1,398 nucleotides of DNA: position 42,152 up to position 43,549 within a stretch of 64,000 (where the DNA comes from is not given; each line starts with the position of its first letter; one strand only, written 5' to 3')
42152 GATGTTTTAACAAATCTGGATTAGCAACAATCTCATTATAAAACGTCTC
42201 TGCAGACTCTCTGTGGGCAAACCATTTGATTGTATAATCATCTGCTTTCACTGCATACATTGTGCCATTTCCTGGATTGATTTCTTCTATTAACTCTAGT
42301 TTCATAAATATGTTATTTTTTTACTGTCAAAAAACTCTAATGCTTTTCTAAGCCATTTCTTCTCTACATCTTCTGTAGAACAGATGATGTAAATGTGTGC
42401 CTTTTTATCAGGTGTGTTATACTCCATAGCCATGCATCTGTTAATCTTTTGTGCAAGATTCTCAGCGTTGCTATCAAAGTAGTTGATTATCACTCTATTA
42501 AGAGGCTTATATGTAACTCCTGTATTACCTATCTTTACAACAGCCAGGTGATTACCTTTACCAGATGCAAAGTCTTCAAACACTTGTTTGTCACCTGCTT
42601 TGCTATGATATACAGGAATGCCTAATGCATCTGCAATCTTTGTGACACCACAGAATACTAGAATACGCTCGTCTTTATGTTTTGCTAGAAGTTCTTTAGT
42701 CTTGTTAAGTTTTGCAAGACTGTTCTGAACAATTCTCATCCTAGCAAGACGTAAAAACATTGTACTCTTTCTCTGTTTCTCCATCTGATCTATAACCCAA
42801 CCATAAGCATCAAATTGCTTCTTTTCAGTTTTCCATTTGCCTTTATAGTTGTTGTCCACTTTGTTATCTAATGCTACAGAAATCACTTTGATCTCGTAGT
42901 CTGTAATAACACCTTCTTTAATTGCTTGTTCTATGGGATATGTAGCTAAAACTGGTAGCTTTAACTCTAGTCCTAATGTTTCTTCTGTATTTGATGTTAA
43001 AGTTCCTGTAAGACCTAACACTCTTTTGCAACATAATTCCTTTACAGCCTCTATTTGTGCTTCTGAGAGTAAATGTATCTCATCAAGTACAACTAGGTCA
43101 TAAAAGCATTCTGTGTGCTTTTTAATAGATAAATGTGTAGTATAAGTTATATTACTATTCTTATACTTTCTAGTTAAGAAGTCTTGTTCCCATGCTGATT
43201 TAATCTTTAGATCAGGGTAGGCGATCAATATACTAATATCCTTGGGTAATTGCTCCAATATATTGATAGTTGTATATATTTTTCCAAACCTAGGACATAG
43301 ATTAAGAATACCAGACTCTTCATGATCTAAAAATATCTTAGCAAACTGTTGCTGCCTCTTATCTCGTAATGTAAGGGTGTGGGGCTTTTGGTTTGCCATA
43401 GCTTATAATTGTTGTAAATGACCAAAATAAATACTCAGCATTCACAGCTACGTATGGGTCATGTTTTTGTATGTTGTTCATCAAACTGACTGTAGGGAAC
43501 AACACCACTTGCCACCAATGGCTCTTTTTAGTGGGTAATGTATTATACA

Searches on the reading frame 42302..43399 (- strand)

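Call 29: search_protein_families(library=pfam, proteins=[window:42302-43399:-], max_evalue=0.001)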
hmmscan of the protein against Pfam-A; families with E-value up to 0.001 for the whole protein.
window:42302-43399:- (365 aa): 3 families
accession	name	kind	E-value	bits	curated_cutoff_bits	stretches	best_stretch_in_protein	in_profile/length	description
PF00271.37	Helicase_C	-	3.1e-07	31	23.5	1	230-323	2-107/110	Helicase conserved C-terminal domain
PF04851.21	ResIII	-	3.1e-05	24.4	22.5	1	42-134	60-162/164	Type III restriction enzyme, res subunit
PF00270.35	DEAD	-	0.00078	19.7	26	0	46-140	56-166/167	DEAD/DEAH box helicase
